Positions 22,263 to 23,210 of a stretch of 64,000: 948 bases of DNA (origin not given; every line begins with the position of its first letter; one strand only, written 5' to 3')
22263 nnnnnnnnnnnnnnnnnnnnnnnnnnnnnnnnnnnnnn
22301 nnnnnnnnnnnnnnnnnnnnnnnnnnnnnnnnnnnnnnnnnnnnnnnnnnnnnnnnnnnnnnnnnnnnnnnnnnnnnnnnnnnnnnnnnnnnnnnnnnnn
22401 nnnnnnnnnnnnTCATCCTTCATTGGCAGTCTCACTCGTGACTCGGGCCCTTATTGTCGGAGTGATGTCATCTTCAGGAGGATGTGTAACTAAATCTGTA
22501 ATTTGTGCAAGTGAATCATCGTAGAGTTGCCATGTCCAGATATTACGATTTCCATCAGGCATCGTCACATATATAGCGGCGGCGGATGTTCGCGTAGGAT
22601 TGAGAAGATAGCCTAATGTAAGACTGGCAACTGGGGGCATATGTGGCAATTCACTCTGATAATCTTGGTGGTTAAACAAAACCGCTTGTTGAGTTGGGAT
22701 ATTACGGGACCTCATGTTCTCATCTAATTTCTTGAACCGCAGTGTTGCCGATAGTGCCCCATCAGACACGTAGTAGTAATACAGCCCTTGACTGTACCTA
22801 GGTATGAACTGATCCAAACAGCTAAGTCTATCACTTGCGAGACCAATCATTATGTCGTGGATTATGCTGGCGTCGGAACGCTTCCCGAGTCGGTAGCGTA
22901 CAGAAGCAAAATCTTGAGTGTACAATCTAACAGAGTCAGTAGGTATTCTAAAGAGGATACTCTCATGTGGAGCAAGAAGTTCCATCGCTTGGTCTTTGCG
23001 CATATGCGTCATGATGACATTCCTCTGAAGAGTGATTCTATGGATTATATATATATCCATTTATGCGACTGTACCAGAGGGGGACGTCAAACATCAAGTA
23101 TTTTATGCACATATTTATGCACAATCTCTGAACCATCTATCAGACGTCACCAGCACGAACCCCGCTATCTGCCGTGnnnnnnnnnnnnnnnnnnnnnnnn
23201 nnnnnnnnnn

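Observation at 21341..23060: AT-rich two-gene cassette: unknown 215-aa protein translationally coupled to an HTH-ImmA/IrrE metallopeptidase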

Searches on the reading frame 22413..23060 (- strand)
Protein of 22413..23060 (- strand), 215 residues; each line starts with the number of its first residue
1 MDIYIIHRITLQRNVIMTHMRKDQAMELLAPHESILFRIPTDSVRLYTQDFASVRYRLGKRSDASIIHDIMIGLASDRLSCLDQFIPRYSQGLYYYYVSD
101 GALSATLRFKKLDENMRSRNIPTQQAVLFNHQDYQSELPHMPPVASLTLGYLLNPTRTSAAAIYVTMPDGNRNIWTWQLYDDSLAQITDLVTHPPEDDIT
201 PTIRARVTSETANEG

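Call 3: search_protein_families(library=pfam, proteins=[window:22413-23060:-], max_evalue=0.1)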
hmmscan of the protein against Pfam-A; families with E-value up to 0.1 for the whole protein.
window:22413-23060:- (215 aa): 1 family
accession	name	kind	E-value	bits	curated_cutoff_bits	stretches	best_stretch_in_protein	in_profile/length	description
PF03732.24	Retrotrans_gag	-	0.079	13.6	24.1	0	40-74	59-95/97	Retrotransposon gag protein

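Call 4: search_protein_families(library=padloc, proteins=[window:22413-23060:-], max_evalue=0.1)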
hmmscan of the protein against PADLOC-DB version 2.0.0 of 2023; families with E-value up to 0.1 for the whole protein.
window:22413-23060:- (215 aa): 0 families

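Call 5: search_protein_families(library=ncbifam, proteins=[window:22413-23060:-], max_evalue=0.1)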
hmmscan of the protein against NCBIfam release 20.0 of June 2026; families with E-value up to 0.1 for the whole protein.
window:22413-23060:- (215 aa): 0 families

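Call 7: search_protein_families(library=phrogs, proteins=[window:22413-23060:-], max_evalue=0.1)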
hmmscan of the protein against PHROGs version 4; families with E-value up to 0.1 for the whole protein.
window:22413-23060:- (215 aa): 0 families

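Call 8: find_homologous_proteins(query=window:22416-23060:-, max_evalue=0.001)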
Query window:22416-23060:- (215 aa): 8 proteins with E <= 0.001 among 81 candidates.
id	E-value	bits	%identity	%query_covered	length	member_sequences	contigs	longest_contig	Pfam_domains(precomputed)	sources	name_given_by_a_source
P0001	6.5e-129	446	100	93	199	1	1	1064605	-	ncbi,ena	-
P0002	9.1e-103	360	82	93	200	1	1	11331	-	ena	-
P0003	5.3e-92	325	74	93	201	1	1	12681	-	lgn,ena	-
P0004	2.3e-91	323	73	93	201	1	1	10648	-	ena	-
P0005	4.9e-77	276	67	87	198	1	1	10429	-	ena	-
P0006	1.0e-73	265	65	87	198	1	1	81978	-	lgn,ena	-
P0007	3.0e-65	238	59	86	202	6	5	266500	-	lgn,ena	-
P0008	5.7e-58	214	60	73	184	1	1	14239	-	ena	-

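Call 9: find_encoding_contigs(protein=P0001, flank=10000, max_places=3)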
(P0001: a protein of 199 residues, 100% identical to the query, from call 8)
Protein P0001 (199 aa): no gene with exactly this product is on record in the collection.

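Call 10: find_encoding_contigs(protein=P0007, flank=8000, max_places=5)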
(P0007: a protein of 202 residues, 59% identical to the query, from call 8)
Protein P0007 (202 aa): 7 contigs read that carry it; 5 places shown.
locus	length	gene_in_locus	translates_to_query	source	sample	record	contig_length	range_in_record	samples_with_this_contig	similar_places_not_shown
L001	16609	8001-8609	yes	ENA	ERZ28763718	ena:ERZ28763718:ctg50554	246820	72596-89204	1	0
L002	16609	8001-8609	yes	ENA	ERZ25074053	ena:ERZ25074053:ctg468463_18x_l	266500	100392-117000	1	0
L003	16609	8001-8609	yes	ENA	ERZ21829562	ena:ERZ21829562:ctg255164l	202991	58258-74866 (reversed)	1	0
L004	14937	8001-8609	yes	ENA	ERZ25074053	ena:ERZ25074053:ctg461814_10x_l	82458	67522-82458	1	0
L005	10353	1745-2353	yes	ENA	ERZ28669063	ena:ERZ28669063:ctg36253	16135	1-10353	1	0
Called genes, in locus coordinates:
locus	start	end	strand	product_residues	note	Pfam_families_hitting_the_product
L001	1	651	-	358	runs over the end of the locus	PF01548:DEDD_Tnp_IS110, PF02371:Transposase_20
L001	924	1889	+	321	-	PF01548:DEDD_Tnp_IS110, PF02371:Transposase_20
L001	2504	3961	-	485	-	PF05598:DUF772, PF01609:DDE_Tnp_1, PF13751:DDE_Tnp_1_6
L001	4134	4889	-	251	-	PF01695:IstB_IS21, PF00308:Bac_DnaA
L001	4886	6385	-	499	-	PF00665:rve (weak), PF22483:Mu-transpos_C_2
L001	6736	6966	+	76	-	-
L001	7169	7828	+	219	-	PF13378:MR_MLE_C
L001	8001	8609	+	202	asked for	-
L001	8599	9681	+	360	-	PF01381:HTH_3, PF12844:HTH_19 (faint), PF13560:HTH_31 (weak), PF06114:Peptidase_M78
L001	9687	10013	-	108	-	PF00872:Transposase_mut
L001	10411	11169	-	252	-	-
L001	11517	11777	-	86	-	-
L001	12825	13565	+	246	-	PF13384:HTH_23 (weak)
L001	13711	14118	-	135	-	PF13560:HTH_31 (weak), PF01381:HTH_3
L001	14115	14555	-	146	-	PF22014:DUF6932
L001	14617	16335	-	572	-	-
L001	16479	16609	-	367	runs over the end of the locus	-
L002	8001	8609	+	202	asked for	-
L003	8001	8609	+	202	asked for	-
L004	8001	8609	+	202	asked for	-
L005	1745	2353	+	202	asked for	-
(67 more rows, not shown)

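Call 11: find_encoding_contigs(protein=P0006, flank=8000, max_places=3)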
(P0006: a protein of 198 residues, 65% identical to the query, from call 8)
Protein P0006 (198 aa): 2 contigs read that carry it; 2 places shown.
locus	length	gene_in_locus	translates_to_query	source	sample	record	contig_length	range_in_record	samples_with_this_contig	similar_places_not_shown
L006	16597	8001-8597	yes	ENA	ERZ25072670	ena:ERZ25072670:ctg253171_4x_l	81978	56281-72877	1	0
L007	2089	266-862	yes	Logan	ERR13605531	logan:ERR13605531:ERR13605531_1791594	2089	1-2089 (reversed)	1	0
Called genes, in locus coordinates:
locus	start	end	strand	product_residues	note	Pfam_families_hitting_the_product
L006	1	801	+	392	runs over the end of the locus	-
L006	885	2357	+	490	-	PF01565:FAD_binding_4, PF02913:FAD-oxidase_C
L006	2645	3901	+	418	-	PF01565:FAD_binding_4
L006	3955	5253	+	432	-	PF12797:Fer4_2 (faint), PF13187:Fer4_9 (faint), PF13237:Fer4_10 (faint), PF00037:Fer4 (faint), PF12838:Fer4_7, PF13183:Fer4_8, PF13534:Fer4_17, PF02754:CCG, +3 more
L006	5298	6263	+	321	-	PF00106:adh_short, PF08659:KR, PF13561:adh_short_C2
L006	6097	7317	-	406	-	PF01264:Chorismate_synt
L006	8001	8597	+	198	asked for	-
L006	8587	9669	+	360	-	PF01381:HTH_3, PF12844:HTH_19 (faint), PF13560:HTH_31 (weak), PF06114:Peptidase_M78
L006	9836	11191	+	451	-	PF05977:MFS_3, PF07690:MFS_1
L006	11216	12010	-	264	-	PF24777:DUF7700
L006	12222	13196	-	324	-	PF08240:ADH_N, PF00107:ADH_zinc_N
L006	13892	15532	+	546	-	PF01268:FTHFS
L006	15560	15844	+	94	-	-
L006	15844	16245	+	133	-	PF01850:PIN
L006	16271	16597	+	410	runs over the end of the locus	PF03453:MoeA_N, PF00994:MoCF_biosynth, PF03454:MoeA_C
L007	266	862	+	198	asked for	-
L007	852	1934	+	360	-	PF01381:HTH_3, PF12844:HTH_19 (faint), PF13560:HTH_31 (weak), PF06114:Peptidase_M78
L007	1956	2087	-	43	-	?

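Call 12: find_encoding_contigs(protein=P0002, flank=8000, max_places=2)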
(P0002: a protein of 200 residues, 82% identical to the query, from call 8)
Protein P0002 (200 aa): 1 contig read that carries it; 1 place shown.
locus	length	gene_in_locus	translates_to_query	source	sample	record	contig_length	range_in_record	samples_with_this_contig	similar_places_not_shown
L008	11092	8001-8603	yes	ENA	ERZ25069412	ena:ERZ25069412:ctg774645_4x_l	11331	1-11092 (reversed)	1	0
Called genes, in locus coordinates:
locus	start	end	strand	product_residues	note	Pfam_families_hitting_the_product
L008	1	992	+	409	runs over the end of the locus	?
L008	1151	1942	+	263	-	PF00106:adh_short, PF08659:KR, PF13561:adh_short_C2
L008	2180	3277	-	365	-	PF01264:Chorismate_synt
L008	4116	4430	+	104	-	PF01381:HTH_3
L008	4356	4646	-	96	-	-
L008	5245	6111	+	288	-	PF02384:N6_Mtase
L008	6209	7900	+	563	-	PF18135:Type_ISP_C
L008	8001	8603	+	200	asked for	-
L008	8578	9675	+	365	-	PF01381:HTH_3, PF12844:HTH_19 (weak), PF13560:HTH_31, PF06114:Peptidase_M78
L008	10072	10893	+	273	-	PF05685:Uma2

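Call 13: find_encoding_contigs(protein=P0003, flank=8000, max_places=2)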
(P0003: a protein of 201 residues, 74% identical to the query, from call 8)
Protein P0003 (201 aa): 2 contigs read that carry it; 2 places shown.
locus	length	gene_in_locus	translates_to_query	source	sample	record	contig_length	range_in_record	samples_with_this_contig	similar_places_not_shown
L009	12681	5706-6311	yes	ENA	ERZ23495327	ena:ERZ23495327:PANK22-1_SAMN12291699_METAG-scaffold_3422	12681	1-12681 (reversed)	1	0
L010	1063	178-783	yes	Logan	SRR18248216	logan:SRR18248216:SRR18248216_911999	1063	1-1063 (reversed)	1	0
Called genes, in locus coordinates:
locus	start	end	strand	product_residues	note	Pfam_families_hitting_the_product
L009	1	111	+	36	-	?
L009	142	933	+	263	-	PF00106:adh_short, PF08659:KR, PF13561:adh_short_C2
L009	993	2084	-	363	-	PF01264:Chorismate_synt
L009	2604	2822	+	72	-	-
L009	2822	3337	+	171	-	-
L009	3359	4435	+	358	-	PF01555:N6_N4_Mtase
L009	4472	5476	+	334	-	PF20296:MTaX1, PF13391:HNH_2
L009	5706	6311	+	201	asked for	-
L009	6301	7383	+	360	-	PF01381:HTH_3, PF12844:HTH_19, PF13560:HTH_31, PF06114:Peptidase_M78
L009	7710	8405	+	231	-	PF05685:Uma2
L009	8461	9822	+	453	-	PF05977:MFS_3, PF07690:MFS_1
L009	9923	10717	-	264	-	PF24777:DUF7700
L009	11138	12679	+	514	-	?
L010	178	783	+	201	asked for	-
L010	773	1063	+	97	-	?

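Call 14: find_encoding_contigs(protein=P0005, flank=8000, max_places=2)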
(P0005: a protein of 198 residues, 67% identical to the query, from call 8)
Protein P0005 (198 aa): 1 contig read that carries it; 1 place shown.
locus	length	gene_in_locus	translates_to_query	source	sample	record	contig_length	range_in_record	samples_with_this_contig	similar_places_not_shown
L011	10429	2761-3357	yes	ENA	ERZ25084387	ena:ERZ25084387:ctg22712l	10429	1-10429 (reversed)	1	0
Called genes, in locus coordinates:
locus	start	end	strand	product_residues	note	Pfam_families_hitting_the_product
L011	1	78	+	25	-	?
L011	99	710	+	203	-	PF00106:adh_short, PF08659:KR, PF13561:adh_short_C2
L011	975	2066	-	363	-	PF01264:Chorismate_synt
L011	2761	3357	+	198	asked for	-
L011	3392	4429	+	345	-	PF01381:HTH_3, PF13560:HTH_31 (weak), PF06114:Peptidase_M78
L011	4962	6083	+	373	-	PF05977:MFS_3, PF07690:MFS_1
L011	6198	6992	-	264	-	PF24777:DUF7700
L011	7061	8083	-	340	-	PF08240:ADH_N, PF16912:Glu_dehyd_C, PF00107:ADH_zinc_N, PF13602:ADH_zinc_N_2 (weak)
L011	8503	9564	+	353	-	PF01268:FTHFS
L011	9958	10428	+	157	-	?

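Call 15: find_encoding_contigs(protein=P0008, flank=8000, max_places=2)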
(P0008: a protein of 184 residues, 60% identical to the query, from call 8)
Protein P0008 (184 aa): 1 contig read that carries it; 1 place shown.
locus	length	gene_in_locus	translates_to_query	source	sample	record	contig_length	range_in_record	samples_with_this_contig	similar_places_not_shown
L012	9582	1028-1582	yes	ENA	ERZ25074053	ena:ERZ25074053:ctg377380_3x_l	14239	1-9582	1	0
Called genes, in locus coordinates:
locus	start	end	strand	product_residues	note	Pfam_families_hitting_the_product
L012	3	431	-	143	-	?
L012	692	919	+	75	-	-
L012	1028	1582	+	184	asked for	-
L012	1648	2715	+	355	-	PF01381:HTH_3, PF13560:HTH_31 (weak), PF06114:Peptidase_M78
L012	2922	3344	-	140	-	-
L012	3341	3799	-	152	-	-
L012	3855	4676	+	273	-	-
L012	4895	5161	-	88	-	PF19812:DUF6295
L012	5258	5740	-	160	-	PF01850:PIN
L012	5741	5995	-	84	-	-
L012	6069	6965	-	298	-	PF01557:FAA_hydrolase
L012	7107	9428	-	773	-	PF01315:Ald_Xan_dh_C, PF02738:MoCoBD_1, PF20256:MoCoBD_2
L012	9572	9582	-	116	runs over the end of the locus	PF08352:oligo_HPY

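Call 20: search_solved_structures(query=A1, max_evalue=10)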
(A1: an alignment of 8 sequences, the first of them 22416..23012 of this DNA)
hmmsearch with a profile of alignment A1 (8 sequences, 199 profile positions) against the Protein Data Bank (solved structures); distinct sequences matched with E-value up to 10: 2.
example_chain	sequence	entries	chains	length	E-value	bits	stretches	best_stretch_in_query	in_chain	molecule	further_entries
6t58_A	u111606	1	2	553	0.28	13.5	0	48-84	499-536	Cellular tumor antigen p53,Protein S100-A4,Protein S100-A4,Annexin A2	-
4a0t_A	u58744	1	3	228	1.5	11.2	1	130-166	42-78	TAIL FIBER PROTEIN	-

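Call 26: find_related_loci(query=A1, collection=genome_contigs, flank=10000)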
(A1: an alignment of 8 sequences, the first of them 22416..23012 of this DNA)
Query A1 (199 aa) in genome_contigs; peptide patterns used: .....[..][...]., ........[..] (x = any residue, [..] = any of these).
56 stretches matched a pattern, but none encodes a relative of the query by tblastn (E <= 1e-3).

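Call 28: predict_structure(alignment_id=A1)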
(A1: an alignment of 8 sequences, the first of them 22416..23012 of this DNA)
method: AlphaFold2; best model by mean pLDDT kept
length: 199 residues; sequences in the alignment: 8
mean_pLDDT: 47.9   pTM: 0.43
mean pLDDT of the five models: 47.9, 44.2, 38.2, 35.0, 34.9
residues with pLDDT >= 90: 0; 70-90: 17; 50-70: 71; < 50: 111
segments of 3 or more residues with pLDDT < 50: 34-42, 98-128, 136-199
pLDDT, mean of each block of 10 residues (from residue 1): 56 64 51 47 52 65 73 68 71 57 32 28 41 52 40 39 31 29 30 32
secondary structure, 60 per line:
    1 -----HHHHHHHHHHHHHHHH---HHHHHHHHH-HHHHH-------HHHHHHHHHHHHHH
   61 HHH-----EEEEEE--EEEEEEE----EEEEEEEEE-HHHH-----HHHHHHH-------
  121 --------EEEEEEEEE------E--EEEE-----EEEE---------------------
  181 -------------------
elements in order: H6-21 H25-33 H35-39 H47-63 E69-74 E77-83 E88-96 H98-101 H107-113 E129-137 E147-150 E156-159

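Call 29: search_protein_representatives(alignment_id=A1)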
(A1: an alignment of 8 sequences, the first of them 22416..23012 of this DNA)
Query: 8 sequences, 199 profile positions. Proteins with E-value up to 0.001 (for the whole library): 1157; up to 1e-10: 291; up to 1e-30: 3. The best 150 are listed.
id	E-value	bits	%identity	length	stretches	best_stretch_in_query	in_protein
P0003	2.0e-109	379.6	-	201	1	1-197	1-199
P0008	1.3e-93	327.9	-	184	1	5-183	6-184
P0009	1.5e-49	184.2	-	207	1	1-194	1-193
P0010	9.4e-30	119.5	-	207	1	2-180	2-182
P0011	4.2e-27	110.9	-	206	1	3-194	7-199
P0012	1.1e-24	103.0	-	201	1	4-185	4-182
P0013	8.7e-24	100.1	-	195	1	3-196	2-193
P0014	1.9e-23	99.0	-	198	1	13-182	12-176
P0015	2.1e-23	98.9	-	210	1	6-182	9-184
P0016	5.9e-23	97.4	-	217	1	2-197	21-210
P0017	5.9e-23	97.4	-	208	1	1-173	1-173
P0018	1.1e-22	96.5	-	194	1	9-197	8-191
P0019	1.8e-22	95.8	-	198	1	5-195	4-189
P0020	9.8e-22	93.4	-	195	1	6-179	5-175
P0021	2.0e-21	92.4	-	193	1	6-176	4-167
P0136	4.5e-14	68.4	-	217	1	24-179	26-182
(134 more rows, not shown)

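Call 32: search_protein_families(library=padloc, alignment_id=A2, max_evalue=0.01)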
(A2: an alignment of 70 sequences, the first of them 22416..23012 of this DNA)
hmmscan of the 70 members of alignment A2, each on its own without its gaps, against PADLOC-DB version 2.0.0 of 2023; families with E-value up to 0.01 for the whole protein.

A. member 1, window:22416-23012:- (199 aa): 0 families

B. families by the number of members that match (of 70 scanned): 0 families

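Call 33: search_protein_families(library=pfam, alignment_id=A2, max_evalue=0.01)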
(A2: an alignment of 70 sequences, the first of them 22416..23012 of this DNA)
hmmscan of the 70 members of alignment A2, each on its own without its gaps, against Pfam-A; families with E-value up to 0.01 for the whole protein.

A. member 1, window:22416-23012:- (199 aa): 0 families

B. families by the number of members that match (of 70 scanned): 2 families
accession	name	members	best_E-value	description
PF18735.6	HEPN_RiboL-PSP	1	0.0091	RiboL-PSP-HEPN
PF19625.5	DUF6130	1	0.0099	Family of unknown function (DUF6130)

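Call 35: find_homologous_proteins(query=A2, max_evalue=0.00001)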
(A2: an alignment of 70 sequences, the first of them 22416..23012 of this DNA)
Query A2 (70 sequences) (199 aa, profile of the alignment): 24 proteins with E <= 0.00001 among 4040 candidates.
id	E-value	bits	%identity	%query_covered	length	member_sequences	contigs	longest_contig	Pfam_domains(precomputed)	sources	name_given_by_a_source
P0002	3.9e-61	224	82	100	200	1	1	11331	-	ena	-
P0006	2.9e-58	214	65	94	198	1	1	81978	-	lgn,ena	-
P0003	5.9e-58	213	74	100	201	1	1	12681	-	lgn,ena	-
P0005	6.3e-58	213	67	94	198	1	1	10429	-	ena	-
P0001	8.7e-58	213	100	100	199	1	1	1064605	-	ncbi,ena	-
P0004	4.2e-57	211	73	100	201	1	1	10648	-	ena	-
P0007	1.2e-55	206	59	93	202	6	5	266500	-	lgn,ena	-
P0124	1.4e-53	199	30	92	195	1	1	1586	-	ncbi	-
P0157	2.2e-51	192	57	96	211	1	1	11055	-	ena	-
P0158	3.8e-51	191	34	79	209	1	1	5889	-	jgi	jgi:hypothetical protein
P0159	1.2e-50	190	32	78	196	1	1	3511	-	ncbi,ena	-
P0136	1.7e-49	186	31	74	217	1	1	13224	-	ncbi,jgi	jgi:hypothetical protein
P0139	2.8e-49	185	28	95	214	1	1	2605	-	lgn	-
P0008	5.6e-49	184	60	79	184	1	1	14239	-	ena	-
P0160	6.4e-42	161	29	82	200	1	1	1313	-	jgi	jgi:hypothetical protein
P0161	1.1e-40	157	34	68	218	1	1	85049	-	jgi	jgi:hypothetical protein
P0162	8.1e-38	148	26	80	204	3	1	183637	-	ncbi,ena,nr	ncbi:MAG: hypothetical protein H6Q72_1688 [Firmicutes bacterium]|nr:hypothetical protein [Bacillota 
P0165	3.1e-33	133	32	82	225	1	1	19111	-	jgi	jgi:hypothetical protein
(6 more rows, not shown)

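Call 36: search_protein_families(library=ncbifam, alignment_id=A2, max_evalue=0.01)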
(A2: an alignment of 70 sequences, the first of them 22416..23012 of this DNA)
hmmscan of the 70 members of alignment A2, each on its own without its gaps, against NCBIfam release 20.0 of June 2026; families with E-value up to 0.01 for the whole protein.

A. member 1, window:22416-23012:- (199 aa): 0 families

B. families by the number of members that match (of 70 scanned): 1 family
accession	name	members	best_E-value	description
NF005537.0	PRK07199.1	1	0.0086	ribose-phosphate diphosphokinase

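Call 37: search_protein_families(library=phrogs, alignment_id=A2, max_evalue=0.01)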
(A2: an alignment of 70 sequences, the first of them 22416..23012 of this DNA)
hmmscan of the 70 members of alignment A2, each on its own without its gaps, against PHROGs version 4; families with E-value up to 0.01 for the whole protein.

A. member 1, window:22416-23012:- (199 aa): 0 families

B. families by the number of members that match (of 70 scanned): 1 family
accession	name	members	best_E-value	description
phrog_15813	-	39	2.6e-13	-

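Call 38: find_encoding_contigs(protein=P0162, flank=5000, max_places=1)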
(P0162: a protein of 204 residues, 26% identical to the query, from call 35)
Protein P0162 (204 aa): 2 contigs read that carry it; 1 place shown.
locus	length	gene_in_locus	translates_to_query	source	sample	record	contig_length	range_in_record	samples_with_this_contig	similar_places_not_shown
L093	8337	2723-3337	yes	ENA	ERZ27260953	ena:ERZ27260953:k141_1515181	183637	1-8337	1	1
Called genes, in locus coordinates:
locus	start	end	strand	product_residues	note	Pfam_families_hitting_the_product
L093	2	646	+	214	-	?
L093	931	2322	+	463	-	PF13385:Laminin_G_3, PF00041:fn3 (weak)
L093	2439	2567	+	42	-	-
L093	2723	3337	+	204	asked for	-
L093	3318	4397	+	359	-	PF01381:HTH_3 (weak), PF12844:HTH_19 (weak), PF13560:HTH_31 (weak), PF06114:Peptidase_M78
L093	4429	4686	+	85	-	-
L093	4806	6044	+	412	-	PF00817:IMS, PF21999:IMS_HHH_1 (weak), PF11799:IMS_C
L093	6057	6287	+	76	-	-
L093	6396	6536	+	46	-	-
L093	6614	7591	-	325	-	-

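Call 39: find_encoding_contigs(protein=P0161, flank=5000, max_places=1)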
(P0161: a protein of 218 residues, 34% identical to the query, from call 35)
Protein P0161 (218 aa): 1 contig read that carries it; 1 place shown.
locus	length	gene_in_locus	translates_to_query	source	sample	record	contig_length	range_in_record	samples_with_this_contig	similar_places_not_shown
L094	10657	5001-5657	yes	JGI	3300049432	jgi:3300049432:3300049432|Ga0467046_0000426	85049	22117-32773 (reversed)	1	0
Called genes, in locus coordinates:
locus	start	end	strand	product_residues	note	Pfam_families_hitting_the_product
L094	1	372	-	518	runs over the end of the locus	-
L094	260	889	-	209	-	-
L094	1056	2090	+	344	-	PF13428:TPR_14 (faint), PF23914:TPR_CcmH_CycH (weak), PF14559:TPR_19 (faint)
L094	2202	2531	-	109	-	-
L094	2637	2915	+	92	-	-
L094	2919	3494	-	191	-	PF18894:PhageMetallopep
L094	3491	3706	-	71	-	-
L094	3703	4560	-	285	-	-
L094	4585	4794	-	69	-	-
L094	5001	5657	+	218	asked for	-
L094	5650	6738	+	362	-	PF01381:HTH_3 (weak), PF13560:HTH_31 (weak), PF06114:Peptidase_M78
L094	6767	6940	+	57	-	-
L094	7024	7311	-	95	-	-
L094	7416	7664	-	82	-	-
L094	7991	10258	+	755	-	PF04151:PPC (faint)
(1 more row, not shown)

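Call 40: find_encoding_contigs(protein=P0165, flank=5000, max_places=1)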
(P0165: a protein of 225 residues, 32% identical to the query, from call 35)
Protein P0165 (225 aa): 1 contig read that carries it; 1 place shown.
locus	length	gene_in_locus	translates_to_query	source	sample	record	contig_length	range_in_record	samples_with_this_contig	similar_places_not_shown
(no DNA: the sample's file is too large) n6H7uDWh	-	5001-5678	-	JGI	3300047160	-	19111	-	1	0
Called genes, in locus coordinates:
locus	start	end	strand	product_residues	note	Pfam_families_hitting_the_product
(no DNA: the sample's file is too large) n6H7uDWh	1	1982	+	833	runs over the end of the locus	PF13715:CarbopepD_reg_2 (faint), PF17789:MG4 (faint), PF10670:DUF4198 (faint), PF13620:CarboxypepD_reg, PF22904:NOMO1-like_2nd (faint), PF13620:CarboxypepD_reg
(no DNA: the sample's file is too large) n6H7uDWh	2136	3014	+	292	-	PF02899:Phage_int_SAM_1 (faint), PF00589:Phage_integrase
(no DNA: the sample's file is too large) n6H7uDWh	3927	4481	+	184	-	-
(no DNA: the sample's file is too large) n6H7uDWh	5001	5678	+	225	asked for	-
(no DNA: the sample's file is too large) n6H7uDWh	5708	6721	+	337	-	PF01381:HTH_3, PF13560:HTH_31, PF06114:Peptidase_M78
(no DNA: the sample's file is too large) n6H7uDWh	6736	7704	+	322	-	-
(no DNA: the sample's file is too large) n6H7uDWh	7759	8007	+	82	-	-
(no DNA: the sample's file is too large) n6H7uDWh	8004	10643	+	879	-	PF22763:NrS1-1_pol-like_HBD, PF08706:D5_N, PF19263:DUF5906 (weak)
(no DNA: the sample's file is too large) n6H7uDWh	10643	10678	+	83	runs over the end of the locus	PF12728:HTH_17 (weak)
